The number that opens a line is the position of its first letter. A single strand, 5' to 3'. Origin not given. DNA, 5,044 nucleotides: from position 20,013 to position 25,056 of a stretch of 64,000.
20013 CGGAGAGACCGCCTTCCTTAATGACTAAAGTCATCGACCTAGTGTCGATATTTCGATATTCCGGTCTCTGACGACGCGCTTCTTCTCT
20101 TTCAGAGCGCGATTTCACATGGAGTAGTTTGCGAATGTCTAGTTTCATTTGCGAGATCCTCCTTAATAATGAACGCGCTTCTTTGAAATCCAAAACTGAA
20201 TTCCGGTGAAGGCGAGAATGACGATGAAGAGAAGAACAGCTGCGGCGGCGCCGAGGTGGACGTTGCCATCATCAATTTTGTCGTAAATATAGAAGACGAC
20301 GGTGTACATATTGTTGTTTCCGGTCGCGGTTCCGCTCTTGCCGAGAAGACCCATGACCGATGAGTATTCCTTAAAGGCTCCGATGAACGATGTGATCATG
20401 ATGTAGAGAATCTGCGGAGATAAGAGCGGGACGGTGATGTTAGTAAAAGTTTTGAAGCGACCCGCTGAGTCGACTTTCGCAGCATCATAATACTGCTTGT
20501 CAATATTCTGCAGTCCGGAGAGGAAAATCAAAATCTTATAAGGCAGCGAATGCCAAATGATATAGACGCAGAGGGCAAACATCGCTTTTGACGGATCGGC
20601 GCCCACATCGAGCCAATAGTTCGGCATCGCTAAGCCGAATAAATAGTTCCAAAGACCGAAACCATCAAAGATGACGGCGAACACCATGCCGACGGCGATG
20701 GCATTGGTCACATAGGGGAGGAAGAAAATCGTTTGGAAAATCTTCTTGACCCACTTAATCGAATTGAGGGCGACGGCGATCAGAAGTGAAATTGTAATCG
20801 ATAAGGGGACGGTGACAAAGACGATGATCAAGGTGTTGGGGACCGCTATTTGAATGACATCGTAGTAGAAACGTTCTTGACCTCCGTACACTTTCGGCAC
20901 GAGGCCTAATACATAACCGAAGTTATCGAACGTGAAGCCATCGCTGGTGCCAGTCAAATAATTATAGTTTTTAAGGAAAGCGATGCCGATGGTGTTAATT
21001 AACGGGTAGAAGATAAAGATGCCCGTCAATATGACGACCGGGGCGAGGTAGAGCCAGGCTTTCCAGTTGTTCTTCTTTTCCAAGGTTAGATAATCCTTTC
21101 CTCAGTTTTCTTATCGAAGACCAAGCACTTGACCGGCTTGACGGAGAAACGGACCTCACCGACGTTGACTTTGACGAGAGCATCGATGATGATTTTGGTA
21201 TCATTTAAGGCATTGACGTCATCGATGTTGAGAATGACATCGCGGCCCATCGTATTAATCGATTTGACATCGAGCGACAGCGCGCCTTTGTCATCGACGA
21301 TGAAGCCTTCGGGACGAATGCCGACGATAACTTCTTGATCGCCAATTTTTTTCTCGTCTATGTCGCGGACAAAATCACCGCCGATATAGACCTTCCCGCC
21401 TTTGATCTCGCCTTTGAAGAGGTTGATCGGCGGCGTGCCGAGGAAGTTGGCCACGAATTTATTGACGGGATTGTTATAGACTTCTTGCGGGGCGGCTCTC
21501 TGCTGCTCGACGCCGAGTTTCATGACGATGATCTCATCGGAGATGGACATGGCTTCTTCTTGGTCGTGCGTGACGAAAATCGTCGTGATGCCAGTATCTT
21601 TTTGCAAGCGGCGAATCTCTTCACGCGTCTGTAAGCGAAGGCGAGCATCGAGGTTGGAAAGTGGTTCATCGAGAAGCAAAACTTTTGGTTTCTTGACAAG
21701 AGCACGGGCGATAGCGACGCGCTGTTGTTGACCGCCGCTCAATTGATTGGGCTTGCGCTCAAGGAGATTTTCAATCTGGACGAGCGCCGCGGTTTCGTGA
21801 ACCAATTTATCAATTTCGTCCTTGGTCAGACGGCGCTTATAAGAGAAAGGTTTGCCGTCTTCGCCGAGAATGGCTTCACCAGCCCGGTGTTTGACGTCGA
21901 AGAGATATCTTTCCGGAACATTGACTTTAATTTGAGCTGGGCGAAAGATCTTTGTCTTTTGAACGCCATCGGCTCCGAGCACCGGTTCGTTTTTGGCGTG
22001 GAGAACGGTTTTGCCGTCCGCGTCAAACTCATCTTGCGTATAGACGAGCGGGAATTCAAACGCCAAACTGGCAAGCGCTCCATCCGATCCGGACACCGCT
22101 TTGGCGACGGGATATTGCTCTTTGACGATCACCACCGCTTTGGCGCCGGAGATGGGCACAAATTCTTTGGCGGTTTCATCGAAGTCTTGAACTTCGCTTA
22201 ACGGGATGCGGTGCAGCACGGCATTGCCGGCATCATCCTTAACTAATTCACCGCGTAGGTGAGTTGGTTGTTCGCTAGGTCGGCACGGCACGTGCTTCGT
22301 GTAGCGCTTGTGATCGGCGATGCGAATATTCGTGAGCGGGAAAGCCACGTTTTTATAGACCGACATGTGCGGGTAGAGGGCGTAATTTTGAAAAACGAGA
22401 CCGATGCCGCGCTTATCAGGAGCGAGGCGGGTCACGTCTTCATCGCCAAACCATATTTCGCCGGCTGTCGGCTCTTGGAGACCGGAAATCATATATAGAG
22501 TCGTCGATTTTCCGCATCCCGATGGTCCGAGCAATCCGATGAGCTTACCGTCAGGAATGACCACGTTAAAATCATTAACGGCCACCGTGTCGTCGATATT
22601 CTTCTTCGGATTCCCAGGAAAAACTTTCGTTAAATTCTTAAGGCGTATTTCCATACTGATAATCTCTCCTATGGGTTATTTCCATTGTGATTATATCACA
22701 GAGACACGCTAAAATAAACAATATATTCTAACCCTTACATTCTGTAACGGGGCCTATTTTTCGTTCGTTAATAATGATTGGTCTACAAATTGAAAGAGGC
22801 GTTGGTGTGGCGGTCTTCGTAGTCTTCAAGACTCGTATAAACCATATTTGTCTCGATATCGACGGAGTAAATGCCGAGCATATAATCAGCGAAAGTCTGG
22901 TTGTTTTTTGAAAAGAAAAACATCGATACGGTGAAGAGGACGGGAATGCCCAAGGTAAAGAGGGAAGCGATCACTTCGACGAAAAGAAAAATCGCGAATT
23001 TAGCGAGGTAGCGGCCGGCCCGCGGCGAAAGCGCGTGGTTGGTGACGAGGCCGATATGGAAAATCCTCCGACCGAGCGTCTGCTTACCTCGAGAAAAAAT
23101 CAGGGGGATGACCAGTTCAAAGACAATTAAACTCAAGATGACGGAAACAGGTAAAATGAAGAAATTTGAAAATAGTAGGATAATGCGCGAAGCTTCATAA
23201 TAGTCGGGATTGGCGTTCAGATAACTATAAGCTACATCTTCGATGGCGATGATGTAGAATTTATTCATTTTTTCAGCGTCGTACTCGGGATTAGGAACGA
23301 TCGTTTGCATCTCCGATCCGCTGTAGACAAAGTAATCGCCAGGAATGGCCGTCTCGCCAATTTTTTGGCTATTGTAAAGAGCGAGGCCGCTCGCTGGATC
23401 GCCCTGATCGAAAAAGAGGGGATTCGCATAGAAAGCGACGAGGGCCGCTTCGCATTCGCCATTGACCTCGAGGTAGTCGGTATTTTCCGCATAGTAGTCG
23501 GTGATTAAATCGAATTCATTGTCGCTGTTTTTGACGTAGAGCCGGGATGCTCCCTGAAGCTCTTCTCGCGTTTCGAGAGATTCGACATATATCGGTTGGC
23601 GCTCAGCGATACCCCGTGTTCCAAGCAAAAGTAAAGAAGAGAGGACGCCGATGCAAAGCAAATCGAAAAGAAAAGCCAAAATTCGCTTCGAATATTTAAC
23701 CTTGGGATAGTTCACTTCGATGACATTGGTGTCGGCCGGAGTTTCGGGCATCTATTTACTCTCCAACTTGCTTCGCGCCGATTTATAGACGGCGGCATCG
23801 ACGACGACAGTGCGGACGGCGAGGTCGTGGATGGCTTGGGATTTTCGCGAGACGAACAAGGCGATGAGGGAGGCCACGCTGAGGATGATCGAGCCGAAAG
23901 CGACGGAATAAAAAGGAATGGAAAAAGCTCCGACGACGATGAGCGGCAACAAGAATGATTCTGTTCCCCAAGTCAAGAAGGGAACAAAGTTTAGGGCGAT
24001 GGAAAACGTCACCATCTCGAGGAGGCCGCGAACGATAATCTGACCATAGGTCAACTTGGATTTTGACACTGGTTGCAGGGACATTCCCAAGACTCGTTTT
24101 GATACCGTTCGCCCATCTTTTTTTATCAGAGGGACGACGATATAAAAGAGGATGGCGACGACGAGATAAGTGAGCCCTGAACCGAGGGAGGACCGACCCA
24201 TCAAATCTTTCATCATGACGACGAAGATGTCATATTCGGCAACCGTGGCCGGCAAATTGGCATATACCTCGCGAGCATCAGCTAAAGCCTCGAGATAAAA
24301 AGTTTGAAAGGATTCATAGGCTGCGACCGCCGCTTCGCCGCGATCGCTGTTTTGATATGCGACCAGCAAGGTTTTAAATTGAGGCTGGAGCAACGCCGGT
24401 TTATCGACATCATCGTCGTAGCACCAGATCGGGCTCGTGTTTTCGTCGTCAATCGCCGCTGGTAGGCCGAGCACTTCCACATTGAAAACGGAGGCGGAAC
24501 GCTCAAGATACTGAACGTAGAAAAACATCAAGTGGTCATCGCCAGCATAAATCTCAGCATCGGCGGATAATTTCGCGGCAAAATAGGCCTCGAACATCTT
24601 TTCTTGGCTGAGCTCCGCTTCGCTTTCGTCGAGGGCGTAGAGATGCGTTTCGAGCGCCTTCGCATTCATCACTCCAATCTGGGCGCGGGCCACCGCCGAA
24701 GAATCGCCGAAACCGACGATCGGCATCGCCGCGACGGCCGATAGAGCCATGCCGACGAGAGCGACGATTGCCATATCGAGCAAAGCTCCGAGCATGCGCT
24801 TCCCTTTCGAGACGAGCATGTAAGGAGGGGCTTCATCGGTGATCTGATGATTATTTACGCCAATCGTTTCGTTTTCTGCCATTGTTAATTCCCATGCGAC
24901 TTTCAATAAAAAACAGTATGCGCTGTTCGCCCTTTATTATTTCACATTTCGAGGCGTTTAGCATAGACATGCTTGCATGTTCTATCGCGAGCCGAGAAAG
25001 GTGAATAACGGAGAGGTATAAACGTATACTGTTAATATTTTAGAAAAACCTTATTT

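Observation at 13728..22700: Seven-gene operon coupling a surface staphylococcal-type nuclease to a CUT1 ABC importer: candidate nucleic-acid capture, degradation and uptake system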

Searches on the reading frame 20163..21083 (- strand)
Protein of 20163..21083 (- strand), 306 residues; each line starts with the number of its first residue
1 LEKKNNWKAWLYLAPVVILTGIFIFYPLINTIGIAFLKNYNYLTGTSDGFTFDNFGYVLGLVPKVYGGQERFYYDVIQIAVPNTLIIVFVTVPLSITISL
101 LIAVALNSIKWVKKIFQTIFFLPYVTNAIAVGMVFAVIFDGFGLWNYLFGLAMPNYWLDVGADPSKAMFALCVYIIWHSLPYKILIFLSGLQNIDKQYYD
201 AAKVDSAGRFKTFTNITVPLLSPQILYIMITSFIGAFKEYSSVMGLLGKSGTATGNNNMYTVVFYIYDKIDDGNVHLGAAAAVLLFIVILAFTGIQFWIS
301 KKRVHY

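Call 3: search_protein_families(library=pfam, proteins=[window:20163-21083:-], max_evalue=0.01)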
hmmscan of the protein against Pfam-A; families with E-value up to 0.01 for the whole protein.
window:20163-21083:- (306 aa): 1 family
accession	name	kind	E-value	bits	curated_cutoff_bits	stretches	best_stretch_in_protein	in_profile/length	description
PF00528.27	BPD_transp_1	-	1.9e-18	67.3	26.4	1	96-302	2-181/184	Binding-protein-dependent transport system inner membrane component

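Call 27: search_protein_families(library=ncbifam, proteins=[window:20163-21083:-], max_evalue=0.001)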
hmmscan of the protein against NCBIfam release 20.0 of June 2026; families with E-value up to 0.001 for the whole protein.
window:20163-21083:- (306 aa): 15 families
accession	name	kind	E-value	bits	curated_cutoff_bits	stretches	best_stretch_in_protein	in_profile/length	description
NF007852.0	PRK10561.1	equivalog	1.4e-21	77.6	335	1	5-306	10-294/295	sn-glycerol-3-phosphate ABC transporter permease UgpA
NF008232.0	PRK10999.1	equivalog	9.8e-17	60.8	392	1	78-302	285-517/520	maltose ABC transporter permease MalF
TIGR01581.1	Mo_ABC_porter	hypoth_equivalog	7.4e-13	48.5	210.3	1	84-289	26-219/225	ABC transporter permease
TIGR03262.1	PhnU2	equivalog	2.1e-11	43.2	593.25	1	80-303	55-260/546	putative 2-aminoethylphosphonate ABC transporter permease subunit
TIGR00969.1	3a0106s02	subfamily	3.6e-10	39.7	240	1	78-289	60-259/272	sulfate ABC transporter permease subunit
TIGR02141.1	modB_ABC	equivalog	1.4e-09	37.9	182.6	1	85-294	4-201/208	molybdate ABC transporter permease subunit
NF040931.1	ABC_arch_GlcT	equivalog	4.8e-09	36.2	360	1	74-298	48-275/278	glucose ABC transporter permease GlcT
NF006939.0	PRK09421.1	equivalog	2.1e-08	33.9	262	1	83-285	14-205/230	molybdate ABC transporter permease subunit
TIGR02140.1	permease_CysW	equivalog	6.8e-08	32.3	329.1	1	78-292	46-248/261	sulfate ABC transporter permease subunit CysW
NF008208.0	PRK10971.1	equivalog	3.3e-07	30.1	415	1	80-291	59-259/277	sulfate/thiosulfate ABC transporter permease CysT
NF007044.0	PRK09497.1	equivalog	1.3e-06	28.1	348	1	16-291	15-266/285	spermidine/putrescine ABC transporter permease PotB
NF040733.1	ABC_perm_U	equivalog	2.7e-05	23.8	295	1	157-227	115-179/251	ABC transporter permease subunit SaoP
TIGR02139.1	permease_CysT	equivalog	5.3e-05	22.9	246.1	1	83-292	54-255/265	sulfate ABC transporter permease subunit CysT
NF040839.1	tungstate_WtpB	equivalog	8.2e-05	22.4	340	1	80-244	53-201/251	tungstate ABC transporter permease WtpB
NF008231.0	PRK10998.1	equivalog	0.00029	20.5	261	0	11-287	13-272/296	maltose ABC transporter permease MalG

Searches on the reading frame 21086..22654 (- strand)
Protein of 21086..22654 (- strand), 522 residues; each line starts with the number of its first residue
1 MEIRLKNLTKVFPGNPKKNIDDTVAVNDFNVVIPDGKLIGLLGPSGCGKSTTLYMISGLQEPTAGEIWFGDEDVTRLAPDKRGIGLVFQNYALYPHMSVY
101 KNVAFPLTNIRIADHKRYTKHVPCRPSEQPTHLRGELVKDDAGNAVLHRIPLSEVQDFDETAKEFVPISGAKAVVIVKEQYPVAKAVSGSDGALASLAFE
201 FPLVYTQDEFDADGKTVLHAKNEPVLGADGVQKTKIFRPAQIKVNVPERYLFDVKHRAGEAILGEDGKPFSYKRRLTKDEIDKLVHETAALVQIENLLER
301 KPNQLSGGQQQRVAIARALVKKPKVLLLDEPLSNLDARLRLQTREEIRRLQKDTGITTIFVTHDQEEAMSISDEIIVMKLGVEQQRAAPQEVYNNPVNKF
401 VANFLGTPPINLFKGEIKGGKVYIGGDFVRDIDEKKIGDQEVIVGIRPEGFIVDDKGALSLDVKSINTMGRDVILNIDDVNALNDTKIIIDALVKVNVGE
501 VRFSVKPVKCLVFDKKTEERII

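Call 3: search_protein_families(library=pfam, proteins=[window:21086-22654:-], max_evalue=0.01)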
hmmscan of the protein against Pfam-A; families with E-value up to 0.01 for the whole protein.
window:21086-22654:- (522 aa): 4 families
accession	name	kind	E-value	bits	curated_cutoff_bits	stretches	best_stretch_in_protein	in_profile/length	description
PF00005.33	ABC_tran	-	5.1e-34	118.3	25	2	27-125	2-80/137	ABC transporter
PF17912.7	OB_MalK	-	3.2e-06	28.3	27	1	406-449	1-51/53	MalK OB fold domain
PF13304.12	AAA_21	-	4e-06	27.6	27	1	39-366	2-301/304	AAA domain, putative AbiEii toxin, Type IV TA system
PF17850.7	CysA_C_terminal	-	4.5e-06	27.6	29.7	1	411-449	1-39/43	CysA C-terminal regulatory domain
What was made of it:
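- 21086..22654 (-): MalK/UgpC-type ABC ATPase, 522 aa, with a C-terminal OB_MalK regulatory domain. Pfam ABC_tran 5e-34 and OB_MalK (call 3).
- Checked: ATPase, 22654..21086: Pfam ABC_tran is split in two, with OB_MalK at the C-terminus (call 3).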

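Call 27: search_protein_families(library=ncbifam, proteins=[window:21086-22654:-], max_evalue=0.001)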
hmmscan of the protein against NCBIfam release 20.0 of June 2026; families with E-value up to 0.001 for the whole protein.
window:21086-22654:- (522 aa): 189 families (the best 25 are shown)
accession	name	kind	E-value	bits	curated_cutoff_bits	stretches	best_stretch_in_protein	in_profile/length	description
NF008653.0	PRK11650.1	subfamily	1.6e-100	336.7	432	2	274-521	104-355/357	sn-glycerol-3-phosphate ABC transporter ATP-binding protein UgpC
NF040933.2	ABC_arch_GlcV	equivalog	3.7e-97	325.4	450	2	274-457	111-292/357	glucose ABC transporter ATP-binding protein GlcV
TIGR03265.1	PhnT2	equivalog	4.1e-91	305.8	457.7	2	273-493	103-325/353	putative 2-aminoethylphosphonate ABC transporter ATP-binding protein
NF006987.0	PRK09452.1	equivalog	4.6e-88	295.4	482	2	274-418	117-259/378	spermidine/putrescine ABC transporter ATP-binding protein PotA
NF008513.0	PRK11432.1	equivalog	1.7e-85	287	496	2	276-471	108-305/351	ferric ABC transporter ATP-binding protein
NF043075.1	MMSYN1_0197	equivalog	5.6e-85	285.3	550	2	274-471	102-300/341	spermidine/putrescine ABC transporter ATP-binding protein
TIGR01187.1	potA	subfamily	1.2e-82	277.6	355.6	2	274-451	70-252/325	polyamine ABC transporter ATP-binding protein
NF008233.0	PRK11000.1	equivalog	5.3e-81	272.3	568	2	276-515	105-355/369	maltose/maltodextrin ABC transporter ATP-binding protein MalK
TIGR00968.1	3a0106s01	subfamily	4e-76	255.7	342.75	2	274-407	100-233/237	sulfate ABC transporter ATP-binding protein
NF008105.0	PRK10851.1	equivalog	1e-72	244.9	502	2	273-456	105-285/362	sulfate/thiosulfate ABC transporter ATP-binding protein CysA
NF040840.2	tungstate_WtpC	equivalog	1.6e-70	238.1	440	2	274-488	100-309/347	tungstate ABC transporter ATP-binding protein WtpC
TIGR03258.1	PhnT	equivalog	2.4e-68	230.8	499.15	2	274-473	108-317/359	2-aminoethylphosphonate ABC transport system ATP-binding subunit PhnT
NF008621.0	PRK11607.1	equivalog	3e-66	223.8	613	2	274-418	119-261/377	putrescine ABC transporter ATP-binding subunit PotG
TIGR01186.1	proV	subfamily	1.1e-56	192.5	326.6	2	283-407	108-232/363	betaine/proline/choline family ABC transporter ATP-binding protein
NF040729.1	ABC_ATP_SaoA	equivalog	2.1e-49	168.2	360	2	3-119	2-111/248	ABC transporter ATP-binding protein SaoA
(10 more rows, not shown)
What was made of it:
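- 21086..22654 (-): The best NCBIfam hit is UgpC at 337 bits, below its cut-off (call 27).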

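Call 78: search_solved_structures(query=window:21086-22654:-, max_evalue=1e-40, show_alignments=1)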
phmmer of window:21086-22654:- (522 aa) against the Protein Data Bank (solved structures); distinct sequences matched with E-value up to 1e-40: 31.
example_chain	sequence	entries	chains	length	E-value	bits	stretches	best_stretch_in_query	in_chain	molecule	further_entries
2it1_A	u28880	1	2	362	6.9e-86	292.1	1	274-520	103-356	362aa long hypothetical maltose/maltodextrin transport ATP-binding protein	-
2yyz_A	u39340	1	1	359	4.7e-80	272.9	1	274-521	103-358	Sugar ABC transporter, ATP-binding protein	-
1vci_A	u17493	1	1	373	3.3e-79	270.1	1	275-498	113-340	sugar-binding transport ATP-binding protein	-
1v43_A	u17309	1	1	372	3.3e-79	270.1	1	275-498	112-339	sugar-binding transport ATP-binding protein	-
2d62_A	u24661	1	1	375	3.4e-77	263.4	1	274-473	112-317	multiple sugar-binding transport ATP-binding protein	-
7cad_C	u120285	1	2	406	2e-76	260.9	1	276-451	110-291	ABC transporter, ATP-binding protein SugC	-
7cae_C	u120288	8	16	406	5.2e-76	259.5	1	276-451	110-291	ABC transporter, ATP-binding protein SugC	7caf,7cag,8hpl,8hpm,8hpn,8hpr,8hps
8ja7_C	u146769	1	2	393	8.1e-74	252.3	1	276-450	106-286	Trehalose import ATP-binding protein SugC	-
1g29_1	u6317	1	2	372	8.8e-74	252.2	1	274-451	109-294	MALTOSE TRANSPORT PROTEIN MALK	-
7x0q_A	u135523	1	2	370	3.6e-72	246.9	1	274-456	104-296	ABC transporter related protein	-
6yir_A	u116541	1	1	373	3.7e-69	236.9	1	274-451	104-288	Oligosaccharides import ATP-binding protein MsmX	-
4tqu_S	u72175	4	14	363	7.6e-67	229.3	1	274-464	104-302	AlgS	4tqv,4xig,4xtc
1z47_A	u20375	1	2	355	7.6e-65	222.7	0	273-450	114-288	putative ABC-transporter ATP-binding protein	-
9bcr_C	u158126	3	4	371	3.9e-63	217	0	278-416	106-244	Maltose/maltodextrin import ATP-binding protein MalK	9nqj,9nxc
9bcr_D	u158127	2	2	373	4e-63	217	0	278-416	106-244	Maltose/maltodextrin import ATP-binding protein MalK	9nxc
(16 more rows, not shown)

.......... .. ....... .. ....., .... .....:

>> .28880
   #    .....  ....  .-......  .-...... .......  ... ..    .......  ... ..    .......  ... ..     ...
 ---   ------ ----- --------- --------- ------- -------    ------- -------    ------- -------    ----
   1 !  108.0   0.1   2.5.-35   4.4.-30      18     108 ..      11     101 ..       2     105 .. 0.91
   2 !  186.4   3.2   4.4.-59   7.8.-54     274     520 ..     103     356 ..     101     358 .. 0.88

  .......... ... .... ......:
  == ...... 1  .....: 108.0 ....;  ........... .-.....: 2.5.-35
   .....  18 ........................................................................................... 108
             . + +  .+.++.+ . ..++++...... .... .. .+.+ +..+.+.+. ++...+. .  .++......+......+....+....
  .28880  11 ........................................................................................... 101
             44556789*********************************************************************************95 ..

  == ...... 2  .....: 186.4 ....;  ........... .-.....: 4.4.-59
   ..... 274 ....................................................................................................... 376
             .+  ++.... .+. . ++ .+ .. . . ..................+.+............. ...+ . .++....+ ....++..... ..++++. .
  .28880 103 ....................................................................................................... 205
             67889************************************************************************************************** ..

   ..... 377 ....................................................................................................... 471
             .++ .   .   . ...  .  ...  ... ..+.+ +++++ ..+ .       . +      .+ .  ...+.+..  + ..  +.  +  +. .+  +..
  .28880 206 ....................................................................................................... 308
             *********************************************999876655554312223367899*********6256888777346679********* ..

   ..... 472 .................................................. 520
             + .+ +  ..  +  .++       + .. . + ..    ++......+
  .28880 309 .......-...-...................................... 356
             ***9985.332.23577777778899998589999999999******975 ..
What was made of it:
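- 21086..22654 (-): PDB hits are MalK-like ATPases at 7e-86, matched in two blocks (call 78).
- On CUT1-type binding-protein-dependent ABC importer: PDB MalK-like hit at 7e-86 covering both halves (call 78).
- Checked: The insertion is residues 109-273, between MalK positions 101 and 103 (call 78).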

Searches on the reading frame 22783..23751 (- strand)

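Call 3: search_protein_families(library=pfam, proteins=[window:22783-23751:-], max_evalue=0.01)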
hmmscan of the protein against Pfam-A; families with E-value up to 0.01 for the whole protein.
window:22783-23751:- (322 aa): 1 family
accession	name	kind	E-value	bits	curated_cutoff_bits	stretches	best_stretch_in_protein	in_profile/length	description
PF06271.18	RDD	-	1.1e-10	42.4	24.1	1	195-292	42-136/137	RDD family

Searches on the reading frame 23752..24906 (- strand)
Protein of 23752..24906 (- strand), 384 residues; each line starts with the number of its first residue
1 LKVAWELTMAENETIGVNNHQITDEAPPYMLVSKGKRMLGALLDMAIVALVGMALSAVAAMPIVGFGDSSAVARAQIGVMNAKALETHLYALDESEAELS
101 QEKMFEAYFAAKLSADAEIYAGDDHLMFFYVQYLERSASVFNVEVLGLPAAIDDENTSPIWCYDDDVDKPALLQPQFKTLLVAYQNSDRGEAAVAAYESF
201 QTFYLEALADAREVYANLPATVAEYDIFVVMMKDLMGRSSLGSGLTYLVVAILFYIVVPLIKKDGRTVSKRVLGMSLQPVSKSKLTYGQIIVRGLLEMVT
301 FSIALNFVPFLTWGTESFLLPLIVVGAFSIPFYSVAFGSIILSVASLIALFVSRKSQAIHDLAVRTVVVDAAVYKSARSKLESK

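Call 3: search_protein_families(library=pfam, proteins=[window:23752-24906:-], max_evalue=0.01)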
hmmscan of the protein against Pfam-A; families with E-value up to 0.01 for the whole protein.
window:23752-24906:- (384 aa): 1 family
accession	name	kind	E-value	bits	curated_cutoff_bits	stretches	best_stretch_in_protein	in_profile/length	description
PF06271.18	RDD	-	7.3e-10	39.7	24.1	1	240-363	46-135/137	RDD family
